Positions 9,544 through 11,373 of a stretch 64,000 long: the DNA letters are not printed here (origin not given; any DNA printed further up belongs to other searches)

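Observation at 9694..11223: Naturally circularly permuted OppA-family solute-binding protein with a GSGSG junction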

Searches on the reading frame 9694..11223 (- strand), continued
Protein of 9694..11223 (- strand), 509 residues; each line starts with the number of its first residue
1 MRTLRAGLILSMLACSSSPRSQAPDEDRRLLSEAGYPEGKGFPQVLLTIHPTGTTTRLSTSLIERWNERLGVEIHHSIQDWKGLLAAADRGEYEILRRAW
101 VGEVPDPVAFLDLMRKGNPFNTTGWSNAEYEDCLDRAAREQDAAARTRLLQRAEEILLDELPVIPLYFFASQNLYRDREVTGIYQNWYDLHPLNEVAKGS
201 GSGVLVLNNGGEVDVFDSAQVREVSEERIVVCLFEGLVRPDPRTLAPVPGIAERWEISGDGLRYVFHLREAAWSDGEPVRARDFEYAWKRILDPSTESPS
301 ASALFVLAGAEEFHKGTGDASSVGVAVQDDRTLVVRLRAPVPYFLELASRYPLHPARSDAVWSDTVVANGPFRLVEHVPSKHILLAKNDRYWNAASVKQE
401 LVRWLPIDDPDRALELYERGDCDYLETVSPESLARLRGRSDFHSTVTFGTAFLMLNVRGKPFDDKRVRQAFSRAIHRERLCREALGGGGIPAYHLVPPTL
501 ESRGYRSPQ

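Call 6: find_homologous_proteins(query=window:9694-11223:-, max_evalue=1e-10)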
Query window:9694-11223:- (509 aa): 482 proteins with E <= 1e-10 among 8000 candidates; the best 120 are listed.
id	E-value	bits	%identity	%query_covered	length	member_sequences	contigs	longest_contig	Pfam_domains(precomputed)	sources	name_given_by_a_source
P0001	0.0e+0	1147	100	98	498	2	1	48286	PF00496.28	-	-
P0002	6.9e-145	502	46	97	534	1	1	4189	PF00496.28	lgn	-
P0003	4.2e-136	473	47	95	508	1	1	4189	PF00496.28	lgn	-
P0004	3.2e-133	463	45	95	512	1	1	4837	PF00496.28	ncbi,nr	ncbi:MAG: hypothetical protein HZA54_15295, partial [Planctomycetes bacterium]|nr:hypothetical prote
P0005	7.2e-129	449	43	97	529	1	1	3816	PF00496.28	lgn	-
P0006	1.2e-124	435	44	94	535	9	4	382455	PF00496.28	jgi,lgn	jgi:oligopeptide transport system substrate-binding protein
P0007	7.6e-124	432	42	98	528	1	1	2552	PF00496.28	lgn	-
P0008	7.3e-120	419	47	83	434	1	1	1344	PF00496.28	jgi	jgi:oligopeptide transport system substrate-binding protein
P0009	4.9e-118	413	42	95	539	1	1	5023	PF00496.28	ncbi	-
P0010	6.1e-118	413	41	93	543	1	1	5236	PF00496.28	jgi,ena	-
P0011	1.7e-117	411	41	95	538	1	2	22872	PF00496.28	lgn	-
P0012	3.0e-117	410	42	95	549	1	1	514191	PF00496.28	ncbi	-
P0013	3.8e-117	410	40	63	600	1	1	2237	PF00496.28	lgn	-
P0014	3.8e-110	387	51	70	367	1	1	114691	PF00496.28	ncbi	-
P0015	4.8e-110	387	44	60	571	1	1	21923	PF00496.28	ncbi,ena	-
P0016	5.0e-106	373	44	60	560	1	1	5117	PF00496.28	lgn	-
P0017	1.9e-105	371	41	63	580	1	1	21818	PF00496.28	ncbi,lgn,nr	ncbi:MAG: peptide ABC transporter substrate-binding protein [Planctomycetota bacterium]|nr:MAG: pept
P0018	1.6e-103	365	42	61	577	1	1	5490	PF00496.28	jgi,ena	-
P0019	1.6e-100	355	40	35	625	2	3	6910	PF00496.28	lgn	-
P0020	6.1e-100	353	41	60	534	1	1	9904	PF00496.28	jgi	jgi:oligopeptide transport system substrate-binding protein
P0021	2.5e-99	351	40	61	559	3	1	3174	PF00496.28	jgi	jgi:ABC-type oligopeptide transport system substrate-binding subunit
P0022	3.4e-99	351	39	34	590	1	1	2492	PF00496.28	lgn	-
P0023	1.5e-96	342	44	59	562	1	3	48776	PF00496.28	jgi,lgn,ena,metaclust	metaclust:\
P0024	5.2e-96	340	40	60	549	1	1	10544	PF00496.28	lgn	-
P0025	8.7e-95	336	43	33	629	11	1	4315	PF00496.28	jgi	jgi:oligopeptide transport system substrate-binding protein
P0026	1.2e-94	336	38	57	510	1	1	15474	PF00496.28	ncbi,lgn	-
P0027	1.4e-94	336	43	58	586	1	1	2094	PF00496.28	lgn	-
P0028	8.6e-94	333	43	60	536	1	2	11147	PF00496.28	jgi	-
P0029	9.0e-94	333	39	60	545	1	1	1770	PF00496.28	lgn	-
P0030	1.0e-93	333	44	60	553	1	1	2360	PF00496.28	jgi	jgi:oligopeptide transport system substrate-binding protein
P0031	2.2e-93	332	39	60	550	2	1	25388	PF00496.28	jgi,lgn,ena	-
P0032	9.2e-93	330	40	58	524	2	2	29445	PF00496.28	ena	-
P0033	9.7e-93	330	39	63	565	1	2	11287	PF00496.28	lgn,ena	-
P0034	1.3e-92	329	39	58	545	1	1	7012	PF00496.28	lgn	-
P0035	3.1e-91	325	40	60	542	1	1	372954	PF00496.28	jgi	jgi:oligopeptide transport system substrate-binding protein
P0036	3.6e-91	324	38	59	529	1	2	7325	PF00496.28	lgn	-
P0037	8.7e-91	323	39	59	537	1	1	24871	PF00496.28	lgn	-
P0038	2.1e-90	322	40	60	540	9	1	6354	PF00496.28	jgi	jgi:oligopeptide transport system substrate-binding protein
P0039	2.2e-90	322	41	58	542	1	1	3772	PF00496.28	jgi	jgi:oligopeptide transport system substrate-binding protein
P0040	1.0e-89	320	40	62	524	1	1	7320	PF00496.28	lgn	-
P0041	1.4e-89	319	39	58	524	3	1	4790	PF00496.28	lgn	-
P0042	1.4e-89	319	38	61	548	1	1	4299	PF00496.28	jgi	jgi:oligopeptide transport system substrate-binding protein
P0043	3.5e-89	318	39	61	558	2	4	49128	PF00496.28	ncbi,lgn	-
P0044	8.6e-89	317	41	60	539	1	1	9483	PF00496.28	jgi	jgi:oligopeptide transport system substrate-binding protein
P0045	1.4e-88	316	40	60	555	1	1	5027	PF00496.28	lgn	-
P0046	4.2e-88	314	39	59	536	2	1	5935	PF00496.28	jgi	-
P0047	4.9e-88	314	37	61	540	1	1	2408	PF00496.28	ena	-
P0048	8.0e-88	313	38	60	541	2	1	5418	PF00496.28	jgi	-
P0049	1.2e-87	313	38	60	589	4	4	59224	PF00496.28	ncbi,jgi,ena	-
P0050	2.1e-87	312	38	60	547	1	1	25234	PF00496.28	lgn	-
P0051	6.2e-87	310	39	60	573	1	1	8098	PF00496.28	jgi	jgi:oligopeptide transport system substrate-binding protein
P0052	9.0e-87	310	37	60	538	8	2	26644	PF00496.28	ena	-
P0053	1.3e-86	309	37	62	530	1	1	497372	PF00496.28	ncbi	-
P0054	2.5e-86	308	42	60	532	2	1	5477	PF00496.28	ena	-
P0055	5.3e-86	307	43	33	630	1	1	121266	PF00496.28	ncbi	-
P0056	7.1e-86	307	37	58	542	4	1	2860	PF00496.28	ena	-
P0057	7.2e-86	307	39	60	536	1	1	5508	PF00496.28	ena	-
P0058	9.1e-86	307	36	60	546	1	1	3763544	PF00496.28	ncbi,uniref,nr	ncbi:oligopeptide transport system substrate-binding protein [Verrucomicrobium sp. GAS474]|uniref:pe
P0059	9.9e-86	306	40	60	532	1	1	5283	PF00496.28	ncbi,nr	ncbi:MAG TPA: peptide ABC transporter substrate-binding protein [Verrucomicrobiae bacterium]|nr:pept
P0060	1.8e-85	306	37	34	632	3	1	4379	PF00496.28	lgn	-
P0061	2.2e-85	305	41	61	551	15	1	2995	PF00496.28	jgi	jgi:oligopeptide transport system substrate-binding protein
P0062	2.6e-85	305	37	61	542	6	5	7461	PF00496.28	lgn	-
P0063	5.4e-85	304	36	60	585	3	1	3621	PF00496.28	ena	-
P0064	7.0e-85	304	39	60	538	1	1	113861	PF00496.28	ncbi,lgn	-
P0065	7.6e-85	304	41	60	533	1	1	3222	PF00496.28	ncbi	-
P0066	1.1e-84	303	37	60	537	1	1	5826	PF00496.28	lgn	-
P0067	1.6e-84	302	36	35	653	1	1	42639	PF00496.28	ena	-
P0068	2.0e-84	302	40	32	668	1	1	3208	PF00496.28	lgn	-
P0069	2.1e-84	302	37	61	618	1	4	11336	PF00496.28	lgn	-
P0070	8.5e-84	300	42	33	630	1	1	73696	PF00496.28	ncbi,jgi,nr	ncbi:MAG: peptide ABC transporter substrate-binding protein [Planctomycetes bacterium]|nr:peptide AB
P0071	9.2e-84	300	38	58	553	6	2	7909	PF00496.28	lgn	-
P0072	1.3e-83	299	37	62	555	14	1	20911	PF00496.28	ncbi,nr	ncbi:MAG TPA: peptide ABC transporter substrate-binding protein [Burkholderiales bacterium]|nr:pepti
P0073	3.2e-83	298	36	61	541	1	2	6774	PF00496.28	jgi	jgi:oligopeptide transport system substrate-binding protein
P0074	4.1e-83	298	40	56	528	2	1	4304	PF00496.28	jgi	jgi:oligopeptide transport system substrate-binding protein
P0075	1.1e-82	296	38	33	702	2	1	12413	PF00496.28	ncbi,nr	ncbi:MAG TPA: peptide ABC transporter substrate-binding protein [Planctomycetes bacterium]|nr:peptid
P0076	1.9e-82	296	38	60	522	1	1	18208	PF00496.28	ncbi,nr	ncbi:MAG: peptide ABC transporter substrate-binding protein [Prosthecobacter sp.]|nr:peptide ABC tra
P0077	2.0e-82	296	38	57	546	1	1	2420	PF00496.28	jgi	jgi:oligopeptide transport system substrate-binding protein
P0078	1.0e-81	293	37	60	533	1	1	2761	PF00496.28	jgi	jgi:oligopeptide transport system substrate-binding protein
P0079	1.3e-81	293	41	58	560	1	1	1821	PF00496.28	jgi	-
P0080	1.4e-81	293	39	61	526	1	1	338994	PF00496.28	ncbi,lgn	-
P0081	1.9e-81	292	36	36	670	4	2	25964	PF00496.28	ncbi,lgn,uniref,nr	ncbi:peptide ABC transporter substrate-binding protein [Rhodopirellula sp. MGV]|uniref:peptide ABC t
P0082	3.9e-81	291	38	61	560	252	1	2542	PF00496.28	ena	-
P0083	3.9e-81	291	38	61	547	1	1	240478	PF00496.28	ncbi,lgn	-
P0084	4.0e-81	291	38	61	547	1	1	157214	PF00496.28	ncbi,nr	ncbi:MAG: extracellular solute-binding protein family 5 [Verrucomicrobia bacterium]|nr:extracellular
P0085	5.4e-81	291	38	33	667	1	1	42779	PF00496.28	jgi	jgi:oligopeptide transport system substrate-binding protein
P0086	1.5e-80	289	37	60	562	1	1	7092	PF00496.28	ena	-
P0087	1.9e-80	289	36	58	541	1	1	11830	PF00496.28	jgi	jgi:oligopeptide transport system substrate-binding protein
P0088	4.3e-80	288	34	60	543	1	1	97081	PF00496.28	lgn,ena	-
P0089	4.9e-80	288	43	67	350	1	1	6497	PF00496.28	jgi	jgi:oligopeptide transport system substrate-binding protein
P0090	6.7e-80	287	35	59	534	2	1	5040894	PF00496.28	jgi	jgi:oligopeptide transport system substrate-binding protein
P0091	6.8e-80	287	36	58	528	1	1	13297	PF00496.28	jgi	-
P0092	1.3e-79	286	47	26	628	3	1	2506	PF00496.28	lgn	-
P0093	1.5e-79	286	37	59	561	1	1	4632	PF00496.28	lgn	-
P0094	1.6e-79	286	39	57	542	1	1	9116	PF00496.28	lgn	-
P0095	2.9e-79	285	39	61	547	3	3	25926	PF00496.28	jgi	jgi:oligopeptide transport system substrate-binding protein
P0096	3.7e-79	285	34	60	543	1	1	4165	PF00496.28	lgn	-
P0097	3.9e-79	285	40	59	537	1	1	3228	PF00496.28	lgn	-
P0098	4.1e-79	285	41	57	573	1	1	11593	PF00496.28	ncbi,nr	ncbi:MAG: peptide ABC transporter substrate-binding protein, partial [Planctomycetes bacterium]|nr:p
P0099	7.3e-79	284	38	59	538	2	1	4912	PF00496.28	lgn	-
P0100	7.6e-79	284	34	61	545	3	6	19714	PF00496.28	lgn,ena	-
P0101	8.4e-79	284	41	36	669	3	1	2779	PF00496.28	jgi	jgi:oligopeptide transport system substrate-binding protein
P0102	1.3e-78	283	34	60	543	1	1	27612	PF00496.28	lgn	-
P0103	1.6e-78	283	46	26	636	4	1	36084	PF00496.28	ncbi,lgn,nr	ncbi:MAG TPA: peptide ABC transporter substrate-binding protein [Polyangiales bacterium]|nr:peptide 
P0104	1.6e-78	283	36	60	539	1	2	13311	PF00496.28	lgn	-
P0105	1.7e-78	283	45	59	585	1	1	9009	PF00496.28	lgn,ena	-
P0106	1.8e-78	283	36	32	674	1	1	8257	PF00496.28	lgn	-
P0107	2.0e-78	282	41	37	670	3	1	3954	PF00496.28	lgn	-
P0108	2.0e-78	282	37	36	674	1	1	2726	PF00496.28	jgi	-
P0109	3.8e-78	281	36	62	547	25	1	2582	PF00496.28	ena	-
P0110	4.1e-78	281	46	23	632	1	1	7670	PF00496.28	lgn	-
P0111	1.1e-77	280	37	60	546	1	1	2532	PF00496.28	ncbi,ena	-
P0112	1.5e-77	279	38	58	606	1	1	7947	PF00496.28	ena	-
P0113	1.5e-77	279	37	35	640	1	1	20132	PF00496.28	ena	-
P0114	1.9e-77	279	32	44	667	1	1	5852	PF00496.28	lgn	-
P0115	2.0e-77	279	36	36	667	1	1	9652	PF00496.28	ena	-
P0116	2.7e-77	279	37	36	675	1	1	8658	PF00496.28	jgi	jgi:oligopeptide transport system substrate-binding protein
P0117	3.4e-77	278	40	59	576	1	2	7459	PF00496.28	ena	-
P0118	4.4e-77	278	36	60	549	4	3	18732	PF00496.28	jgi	jgi:oligopeptide transport system substrate-binding protein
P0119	7.5e-77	277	35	59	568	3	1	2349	PF00496.28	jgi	jgi:oligopeptide transport system substrate-binding protein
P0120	9.3e-77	277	40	35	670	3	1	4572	PF00496.28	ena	-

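Call 9: find_encoding_contigs(protein=P0001, flank=10000, max_places=4)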
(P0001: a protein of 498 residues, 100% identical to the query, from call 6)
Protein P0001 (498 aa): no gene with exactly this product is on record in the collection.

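Call 10: find_encoding_contigs(protein=P0012, flank=10000, max_places=3)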
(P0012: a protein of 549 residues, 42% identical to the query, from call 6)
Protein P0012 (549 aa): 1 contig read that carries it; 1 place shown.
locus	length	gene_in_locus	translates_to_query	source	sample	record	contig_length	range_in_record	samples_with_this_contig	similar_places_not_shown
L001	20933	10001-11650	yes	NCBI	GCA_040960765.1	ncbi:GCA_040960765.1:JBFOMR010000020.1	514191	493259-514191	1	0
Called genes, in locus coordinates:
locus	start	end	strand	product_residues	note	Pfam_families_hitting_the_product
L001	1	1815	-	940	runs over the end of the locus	PF00069:Pkinase, PF07714:PK_Tyr_Ser-Thr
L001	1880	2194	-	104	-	PF00829:Ribosomal_L21p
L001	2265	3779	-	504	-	PF10150:RNase_E_G, PF20833:RNase_E_G_Thio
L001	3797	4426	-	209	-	PF10105:DUF2344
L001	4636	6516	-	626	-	PF07660:STN (faint), PF21305:type_II_gspD_N0, PF03958:Secretin_N, PF00263:Secretin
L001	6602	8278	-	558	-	-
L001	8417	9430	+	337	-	-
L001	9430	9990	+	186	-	PF00117:GATase, PF07722:Peptidase_C26 (weak)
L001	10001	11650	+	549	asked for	PF00496:SBP_bac_5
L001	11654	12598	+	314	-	PF19300:BPD_transp_1_N, PF00528:BPD_transp_1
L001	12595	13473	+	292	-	PF12911:OppC_N, PF00528:BPD_transp_1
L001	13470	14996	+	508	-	PF00496:SBP_bac_5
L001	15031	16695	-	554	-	PF00496:SBP_bac_5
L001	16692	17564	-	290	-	PF00933:Glyco_hydro_3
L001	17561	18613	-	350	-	PF03702:AnmK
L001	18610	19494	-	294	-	PF22645:GKRP_SIS_N, PF20741:GKRP-like_C (faint)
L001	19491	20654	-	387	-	PF00155:Aminotran_1_2, PF00266:Aminotran_5 (weak), PF01041:DegT_DnrJ_EryC1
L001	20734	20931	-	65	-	?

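Call 11: find_encoding_contigs(protein=P0006, flank=10000, max_places=3)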
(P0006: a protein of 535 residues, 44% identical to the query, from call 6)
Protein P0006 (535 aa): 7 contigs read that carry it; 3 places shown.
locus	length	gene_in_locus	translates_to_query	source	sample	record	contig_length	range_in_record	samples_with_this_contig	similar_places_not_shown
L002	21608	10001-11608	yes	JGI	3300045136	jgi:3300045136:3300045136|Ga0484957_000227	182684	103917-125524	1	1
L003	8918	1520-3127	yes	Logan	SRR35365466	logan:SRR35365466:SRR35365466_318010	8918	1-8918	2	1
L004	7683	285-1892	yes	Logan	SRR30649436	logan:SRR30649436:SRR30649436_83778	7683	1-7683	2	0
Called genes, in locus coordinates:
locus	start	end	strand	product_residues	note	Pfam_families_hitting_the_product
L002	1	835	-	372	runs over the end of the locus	PF00437:T2SSE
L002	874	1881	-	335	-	PF01018:GTP1_OBG, PF01926:MMR_HSR1, PF02421:FeoB_N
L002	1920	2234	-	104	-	PF00829:Ribosomal_L21p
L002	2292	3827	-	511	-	PF10150:RNase_E_G, PF20833:RNase_E_G_Thio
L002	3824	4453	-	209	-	PF10105:DUF2344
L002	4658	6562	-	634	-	PF07660:STN (faint), PF21305:type_II_gspD_N0, PF03958:Secretin_N, PF00263:Secretin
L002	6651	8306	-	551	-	-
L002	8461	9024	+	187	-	PF00117:GATase, PF07722:Peptidase_C26 (weak)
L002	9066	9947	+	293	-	PF00106:adh_short, PF13561:adh_short_C2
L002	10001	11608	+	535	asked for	PF00496:SBP_bac_5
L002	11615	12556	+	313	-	PF00528:BPD_transp_1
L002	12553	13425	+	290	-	PF12911:OppC_N, PF00528:BPD_transp_1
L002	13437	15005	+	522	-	PF00496:SBP_bac_5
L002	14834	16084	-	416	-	PF03702:AnmK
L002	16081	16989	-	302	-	PF13580:SIS_2, PF22645:GKRP_SIS_N, PF01380:SIS (weak)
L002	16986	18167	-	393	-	PF00155:Aminotran_1_2, PF01041:DegT_DnrJ_EryC1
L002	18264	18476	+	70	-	-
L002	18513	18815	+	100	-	-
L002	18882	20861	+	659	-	PF00069:Pkinase, PF07714:PK_Tyr_Ser-Thr, PF03109:ABC1 (weak)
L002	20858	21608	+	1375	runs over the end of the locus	PF00990:GGDEF, PF13191:AAA_16, PF13401:AAA_22, PF13646:HEAT_2 (weak)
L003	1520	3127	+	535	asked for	PF00496:SBP_bac_5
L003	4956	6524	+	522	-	PF00496:SBP_bac_5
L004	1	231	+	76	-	?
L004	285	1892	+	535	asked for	PF00496:SBP_bac_5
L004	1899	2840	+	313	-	PF19300:BPD_transp_1_N (faint), PF00528:BPD_transp_1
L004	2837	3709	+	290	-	PF12911:OppC_N, PF00528:BPD_transp_1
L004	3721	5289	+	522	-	PF00496:SBP_bac_5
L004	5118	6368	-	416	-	PF03702:AnmK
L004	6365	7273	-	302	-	PF13580:SIS_2, PF22645:GKRP_SIS_N, PF01380:SIS (weak)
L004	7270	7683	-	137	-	?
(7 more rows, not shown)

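Call 26: find_encoding_contigs(protein=P0014, flank=10000, max_places=2)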
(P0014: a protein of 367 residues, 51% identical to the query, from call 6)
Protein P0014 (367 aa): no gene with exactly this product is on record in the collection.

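Call 27: find_encoding_contigs(protein=P0002, flank=5000, max_places=2)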
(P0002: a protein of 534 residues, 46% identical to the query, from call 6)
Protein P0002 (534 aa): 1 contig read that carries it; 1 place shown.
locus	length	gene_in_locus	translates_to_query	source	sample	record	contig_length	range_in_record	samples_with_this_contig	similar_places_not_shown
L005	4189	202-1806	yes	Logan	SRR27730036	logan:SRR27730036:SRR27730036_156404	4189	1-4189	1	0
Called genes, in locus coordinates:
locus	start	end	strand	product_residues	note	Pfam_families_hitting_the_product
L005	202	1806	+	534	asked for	PF00496:SBP_bac_5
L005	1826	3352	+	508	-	PF00496:SBP_bac_5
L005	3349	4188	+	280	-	?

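Call 28: find_encoding_contigs(protein=P0011, flank=10000, max_places=2)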
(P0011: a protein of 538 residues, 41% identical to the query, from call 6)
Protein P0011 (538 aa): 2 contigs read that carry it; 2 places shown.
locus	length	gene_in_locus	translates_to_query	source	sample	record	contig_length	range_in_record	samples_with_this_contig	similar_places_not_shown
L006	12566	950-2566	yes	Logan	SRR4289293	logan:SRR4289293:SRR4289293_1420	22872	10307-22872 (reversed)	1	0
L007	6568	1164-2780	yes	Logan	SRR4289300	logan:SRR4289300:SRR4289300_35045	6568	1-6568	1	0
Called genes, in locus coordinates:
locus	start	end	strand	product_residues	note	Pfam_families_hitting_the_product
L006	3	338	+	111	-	?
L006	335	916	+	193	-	-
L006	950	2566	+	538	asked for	PF00496:SBP_bac_5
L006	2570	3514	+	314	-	PF19300:BPD_transp_1_N, PF00528:BPD_transp_1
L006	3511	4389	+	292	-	PF12911:OppC_N, PF00528:BPD_transp_1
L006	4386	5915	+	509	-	PF00496:SBP_bac_5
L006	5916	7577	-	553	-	PF00496:SBP_bac_5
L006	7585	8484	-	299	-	PF00933:Glyco_hydro_3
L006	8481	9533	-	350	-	PF03702:AnmK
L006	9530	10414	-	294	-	PF20741:GKRP-like_C (faint), PF13580:SIS_2, PF22645:GKRP_SIS_N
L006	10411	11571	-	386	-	PF00155:Aminotran_1_2, PF01041:DegT_DnrJ_EryC1, PF01053:Cys_Met_Meta_PP (weak)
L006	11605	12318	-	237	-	-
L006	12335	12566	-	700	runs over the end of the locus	-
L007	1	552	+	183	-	?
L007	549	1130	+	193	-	-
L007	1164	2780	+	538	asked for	PF00496:SBP_bac_5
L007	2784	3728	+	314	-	PF19300:BPD_transp_1_N, PF00528:BPD_transp_1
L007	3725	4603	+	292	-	PF12911:OppC_N, PF00528:BPD_transp_1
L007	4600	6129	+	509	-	PF00496:SBP_bac_5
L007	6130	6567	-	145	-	?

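Call 32: search_protein_representatives(protein=window:9694-11223:-)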
Query: 509 residues. Proteins with E-value up to 0.001 (for the whole library): 47325; up to 1e-10: 20350; up to 1e-30: 4157. The best 150 are listed.
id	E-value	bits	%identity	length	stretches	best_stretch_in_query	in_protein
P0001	0.0e+00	1146.7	100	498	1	12-509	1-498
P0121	3.0e-197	672.7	32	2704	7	31-501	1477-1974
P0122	6.4e-185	632.0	34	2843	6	23-499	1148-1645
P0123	1.1e-153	529.0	36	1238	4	204-508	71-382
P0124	1.3e-129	449.6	37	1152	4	213-508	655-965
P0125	2.3e-113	395.9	43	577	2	17-303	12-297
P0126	6.8e-101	354.8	33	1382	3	20-500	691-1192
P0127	2.1e-100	353.2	32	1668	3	62-500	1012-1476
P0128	6.9e-99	348.2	39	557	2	188-506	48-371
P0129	8.6e-99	347.9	33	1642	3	52-501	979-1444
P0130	4.6e-98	345.5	40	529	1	25-499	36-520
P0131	8.0e-98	344.6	42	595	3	24-202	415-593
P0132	5.2e-96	338.7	30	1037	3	55-499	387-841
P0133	6.7e-96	338.3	42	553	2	211-500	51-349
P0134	1.3e-95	337.4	36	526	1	8-498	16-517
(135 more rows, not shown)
